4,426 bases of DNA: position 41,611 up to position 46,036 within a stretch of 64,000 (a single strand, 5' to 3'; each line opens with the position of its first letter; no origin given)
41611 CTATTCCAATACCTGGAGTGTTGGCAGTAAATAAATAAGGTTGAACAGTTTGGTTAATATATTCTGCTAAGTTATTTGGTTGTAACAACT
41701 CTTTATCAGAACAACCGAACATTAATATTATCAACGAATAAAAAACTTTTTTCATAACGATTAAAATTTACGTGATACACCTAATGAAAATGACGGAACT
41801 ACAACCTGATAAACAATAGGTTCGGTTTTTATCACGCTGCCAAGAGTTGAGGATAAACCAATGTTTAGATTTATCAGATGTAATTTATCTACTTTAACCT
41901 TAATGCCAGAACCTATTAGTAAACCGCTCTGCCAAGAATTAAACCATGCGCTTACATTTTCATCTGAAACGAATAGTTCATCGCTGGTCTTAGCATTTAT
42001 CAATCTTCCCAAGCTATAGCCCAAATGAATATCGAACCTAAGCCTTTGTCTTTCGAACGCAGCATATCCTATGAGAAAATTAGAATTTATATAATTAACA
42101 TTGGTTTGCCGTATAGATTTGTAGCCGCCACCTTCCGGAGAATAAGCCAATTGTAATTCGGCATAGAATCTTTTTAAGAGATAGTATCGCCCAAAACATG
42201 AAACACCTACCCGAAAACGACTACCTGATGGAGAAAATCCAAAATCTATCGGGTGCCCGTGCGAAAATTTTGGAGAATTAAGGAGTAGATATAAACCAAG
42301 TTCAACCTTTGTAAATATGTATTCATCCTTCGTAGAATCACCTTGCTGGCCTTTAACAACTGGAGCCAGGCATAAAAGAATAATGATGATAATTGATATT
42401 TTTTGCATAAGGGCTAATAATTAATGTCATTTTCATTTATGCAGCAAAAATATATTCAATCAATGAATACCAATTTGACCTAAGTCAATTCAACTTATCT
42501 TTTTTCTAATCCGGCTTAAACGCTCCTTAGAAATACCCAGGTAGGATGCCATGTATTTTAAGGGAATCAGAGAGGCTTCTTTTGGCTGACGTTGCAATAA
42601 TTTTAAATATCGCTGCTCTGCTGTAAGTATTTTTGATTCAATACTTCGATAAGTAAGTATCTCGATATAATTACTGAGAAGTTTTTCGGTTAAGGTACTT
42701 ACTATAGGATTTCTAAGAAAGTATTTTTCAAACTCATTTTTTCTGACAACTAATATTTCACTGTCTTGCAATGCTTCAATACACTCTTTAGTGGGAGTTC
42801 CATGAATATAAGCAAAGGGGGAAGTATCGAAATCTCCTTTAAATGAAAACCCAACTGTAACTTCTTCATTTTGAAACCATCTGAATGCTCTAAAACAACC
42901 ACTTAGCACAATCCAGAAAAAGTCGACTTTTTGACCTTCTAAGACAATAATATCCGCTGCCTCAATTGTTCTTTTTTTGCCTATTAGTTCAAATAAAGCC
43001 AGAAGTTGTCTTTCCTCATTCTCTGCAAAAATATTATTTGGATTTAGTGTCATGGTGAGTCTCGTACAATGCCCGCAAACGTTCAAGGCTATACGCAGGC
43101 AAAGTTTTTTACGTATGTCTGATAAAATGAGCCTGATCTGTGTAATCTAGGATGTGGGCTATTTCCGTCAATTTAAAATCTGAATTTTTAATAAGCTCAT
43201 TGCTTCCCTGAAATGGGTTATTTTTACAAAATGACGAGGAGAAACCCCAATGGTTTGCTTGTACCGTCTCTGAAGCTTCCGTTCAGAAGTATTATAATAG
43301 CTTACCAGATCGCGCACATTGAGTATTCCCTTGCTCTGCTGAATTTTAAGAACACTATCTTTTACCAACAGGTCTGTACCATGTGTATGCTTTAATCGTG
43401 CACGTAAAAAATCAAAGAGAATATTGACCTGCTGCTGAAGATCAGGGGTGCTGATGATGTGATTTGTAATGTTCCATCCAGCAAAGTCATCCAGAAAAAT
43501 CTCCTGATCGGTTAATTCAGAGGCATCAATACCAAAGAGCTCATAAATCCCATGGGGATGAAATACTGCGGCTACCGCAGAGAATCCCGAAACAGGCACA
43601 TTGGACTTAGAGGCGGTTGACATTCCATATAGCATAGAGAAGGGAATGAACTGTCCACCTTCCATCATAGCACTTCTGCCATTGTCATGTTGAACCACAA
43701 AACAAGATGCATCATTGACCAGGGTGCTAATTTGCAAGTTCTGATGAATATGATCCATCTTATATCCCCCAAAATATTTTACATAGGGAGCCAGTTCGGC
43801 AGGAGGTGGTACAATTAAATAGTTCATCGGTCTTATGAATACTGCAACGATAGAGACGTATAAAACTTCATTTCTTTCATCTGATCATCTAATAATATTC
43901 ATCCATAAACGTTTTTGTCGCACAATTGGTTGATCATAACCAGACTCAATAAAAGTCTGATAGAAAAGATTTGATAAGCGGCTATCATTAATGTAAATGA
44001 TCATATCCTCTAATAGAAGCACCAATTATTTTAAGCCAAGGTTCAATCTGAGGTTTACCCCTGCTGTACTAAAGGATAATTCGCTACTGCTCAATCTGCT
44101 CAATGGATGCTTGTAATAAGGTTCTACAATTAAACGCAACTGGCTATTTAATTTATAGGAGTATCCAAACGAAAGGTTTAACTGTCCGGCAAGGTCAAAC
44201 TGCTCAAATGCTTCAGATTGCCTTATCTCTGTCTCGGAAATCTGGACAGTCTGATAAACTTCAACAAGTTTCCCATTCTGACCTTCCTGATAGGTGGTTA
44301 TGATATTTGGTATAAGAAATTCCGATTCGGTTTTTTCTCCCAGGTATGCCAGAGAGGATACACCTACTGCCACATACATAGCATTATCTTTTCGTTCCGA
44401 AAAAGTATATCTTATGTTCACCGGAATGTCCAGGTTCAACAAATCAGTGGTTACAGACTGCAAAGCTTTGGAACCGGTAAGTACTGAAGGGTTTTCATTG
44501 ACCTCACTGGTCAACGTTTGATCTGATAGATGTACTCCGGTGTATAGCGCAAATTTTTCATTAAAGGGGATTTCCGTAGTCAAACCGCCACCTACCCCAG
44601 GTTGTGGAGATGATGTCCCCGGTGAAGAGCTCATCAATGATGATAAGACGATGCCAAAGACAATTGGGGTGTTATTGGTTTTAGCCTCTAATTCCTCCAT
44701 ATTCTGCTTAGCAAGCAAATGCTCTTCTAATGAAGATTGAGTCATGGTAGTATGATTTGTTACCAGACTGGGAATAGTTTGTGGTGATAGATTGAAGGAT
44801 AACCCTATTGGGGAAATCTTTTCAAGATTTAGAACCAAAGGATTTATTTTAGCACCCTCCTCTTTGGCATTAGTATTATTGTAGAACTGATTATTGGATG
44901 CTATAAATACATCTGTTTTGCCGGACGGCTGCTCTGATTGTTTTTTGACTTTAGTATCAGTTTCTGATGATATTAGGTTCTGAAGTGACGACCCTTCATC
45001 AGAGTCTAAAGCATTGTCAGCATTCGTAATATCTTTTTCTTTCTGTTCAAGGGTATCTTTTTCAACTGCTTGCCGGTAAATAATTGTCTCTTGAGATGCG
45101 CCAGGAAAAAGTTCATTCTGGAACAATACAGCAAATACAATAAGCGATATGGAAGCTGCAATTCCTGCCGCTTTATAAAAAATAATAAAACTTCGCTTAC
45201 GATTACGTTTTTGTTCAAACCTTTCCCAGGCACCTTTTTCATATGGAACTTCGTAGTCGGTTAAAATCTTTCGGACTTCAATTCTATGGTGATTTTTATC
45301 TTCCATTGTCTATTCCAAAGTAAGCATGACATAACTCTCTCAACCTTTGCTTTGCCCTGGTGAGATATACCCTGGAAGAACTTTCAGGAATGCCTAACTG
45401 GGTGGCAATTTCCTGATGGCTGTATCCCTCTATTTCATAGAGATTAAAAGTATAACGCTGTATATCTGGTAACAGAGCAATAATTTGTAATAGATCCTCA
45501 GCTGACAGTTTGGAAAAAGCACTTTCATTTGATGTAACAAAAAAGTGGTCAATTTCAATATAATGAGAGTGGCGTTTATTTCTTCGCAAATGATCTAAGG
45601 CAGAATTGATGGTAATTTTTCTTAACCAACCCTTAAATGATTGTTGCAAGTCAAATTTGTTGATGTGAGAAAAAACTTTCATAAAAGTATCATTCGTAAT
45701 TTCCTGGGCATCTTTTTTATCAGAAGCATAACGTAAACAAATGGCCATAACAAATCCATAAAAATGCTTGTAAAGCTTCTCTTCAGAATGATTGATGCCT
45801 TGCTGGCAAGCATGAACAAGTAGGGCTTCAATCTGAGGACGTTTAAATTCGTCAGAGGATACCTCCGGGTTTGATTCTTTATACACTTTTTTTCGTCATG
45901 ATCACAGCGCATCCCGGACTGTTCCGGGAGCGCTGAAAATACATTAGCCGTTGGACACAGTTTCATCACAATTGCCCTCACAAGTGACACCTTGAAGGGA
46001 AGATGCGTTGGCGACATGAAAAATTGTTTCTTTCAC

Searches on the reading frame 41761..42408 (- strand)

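Call 16: search_protein_families(library=pfam, proteins=[window:41761-42408:-], max_evalue=0.01)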
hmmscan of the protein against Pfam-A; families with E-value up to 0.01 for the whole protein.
window:41761-42408:- (215 aa): 1 family
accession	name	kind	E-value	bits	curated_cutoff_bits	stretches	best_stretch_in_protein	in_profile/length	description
PF13568.12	OMP_b-brl_2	-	6.4e-07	30.1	27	1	58-186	31-167/175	Outer membrane protein beta-barrel domain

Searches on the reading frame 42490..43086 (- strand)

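Call 19: search_protein_families(library=pfam, proteins=[window:42490-43086:-], max_evalue=0.01)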
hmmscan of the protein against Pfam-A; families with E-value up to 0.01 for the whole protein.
window:42490-43086:- (198 aa): 1 family
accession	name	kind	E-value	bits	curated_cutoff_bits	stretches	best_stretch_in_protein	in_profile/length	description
PF00027.35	cNMP_binding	-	8.4e-11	42.1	27.5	1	39-125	2-88/89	Cyclic nucleotide-binding domain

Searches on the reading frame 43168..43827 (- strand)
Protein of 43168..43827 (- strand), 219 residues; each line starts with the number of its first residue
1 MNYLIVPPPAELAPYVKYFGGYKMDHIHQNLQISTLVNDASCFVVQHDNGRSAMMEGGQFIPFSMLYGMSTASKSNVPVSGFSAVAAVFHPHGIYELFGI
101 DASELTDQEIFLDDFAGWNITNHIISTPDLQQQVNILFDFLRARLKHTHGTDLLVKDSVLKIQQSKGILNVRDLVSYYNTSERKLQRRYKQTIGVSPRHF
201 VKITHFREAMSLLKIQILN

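Call 19: search_protein_families(library=pfam, proteins=[window:43168-43827:-], max_evalue=0.01)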
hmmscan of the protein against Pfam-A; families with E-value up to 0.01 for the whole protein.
window:43168-43827:- (219 aa): 2 families
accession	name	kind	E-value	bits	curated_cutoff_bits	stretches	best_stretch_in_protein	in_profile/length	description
PF20240.3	DUF6597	-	1.9e-10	41.2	27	1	6-110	3-102/103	Domain of unknown function (DUF6597)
PF12833.13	HTH_18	-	0.00034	21.3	33.6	1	176-213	3-40/80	Helix-turn-helix domain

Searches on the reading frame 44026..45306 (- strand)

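Call 16: search_protein_families(library=pfam, proteins=[window:44026-45306:-], max_evalue=0.01)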
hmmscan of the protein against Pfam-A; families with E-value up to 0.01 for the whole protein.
window:44026-45306:- (426 aa): 2 families
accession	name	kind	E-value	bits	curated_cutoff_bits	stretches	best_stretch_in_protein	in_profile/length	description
PF13568.12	OMP_b-brl_2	-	1.7e-08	35.2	27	1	230-404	32-172/175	Outer membrane protein beta-barrel domain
PF13505.12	OMP_b-brl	-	0.0026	18.4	28.7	1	228-395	37-149/175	Outer membrane protein beta-barrel domain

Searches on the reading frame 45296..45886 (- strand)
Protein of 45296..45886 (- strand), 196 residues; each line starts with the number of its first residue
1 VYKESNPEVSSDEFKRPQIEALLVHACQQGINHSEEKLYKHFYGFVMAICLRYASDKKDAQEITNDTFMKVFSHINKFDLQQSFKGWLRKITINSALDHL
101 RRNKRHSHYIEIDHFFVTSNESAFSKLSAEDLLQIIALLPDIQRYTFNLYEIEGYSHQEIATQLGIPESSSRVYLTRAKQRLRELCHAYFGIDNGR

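Call 16: search_protein_families(library=pfam, proteins=[window:45296-45886:-], max_evalue=0.01)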
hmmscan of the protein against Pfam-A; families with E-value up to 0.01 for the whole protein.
window:45296-45886:- (196 aa): 4 families
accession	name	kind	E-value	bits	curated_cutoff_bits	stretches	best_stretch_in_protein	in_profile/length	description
PF04542.20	Sigma70_r2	-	6.4e-17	61.5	24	1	38-105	1-70/71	Sigma-70 region 2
PF08281.18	Sigma70_r4_2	-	8.4e-15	54.6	25.7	1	130-182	2-54/54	Sigma-70, region 4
PF04545.22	Sigma70_r4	-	1e-05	25.4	24.1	1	136-184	2-50/50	Sigma-70, region 4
PF07638.17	Sigma70_ECF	-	0.00086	19.7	21.1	1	23-171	7-168/185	ECF sigma factor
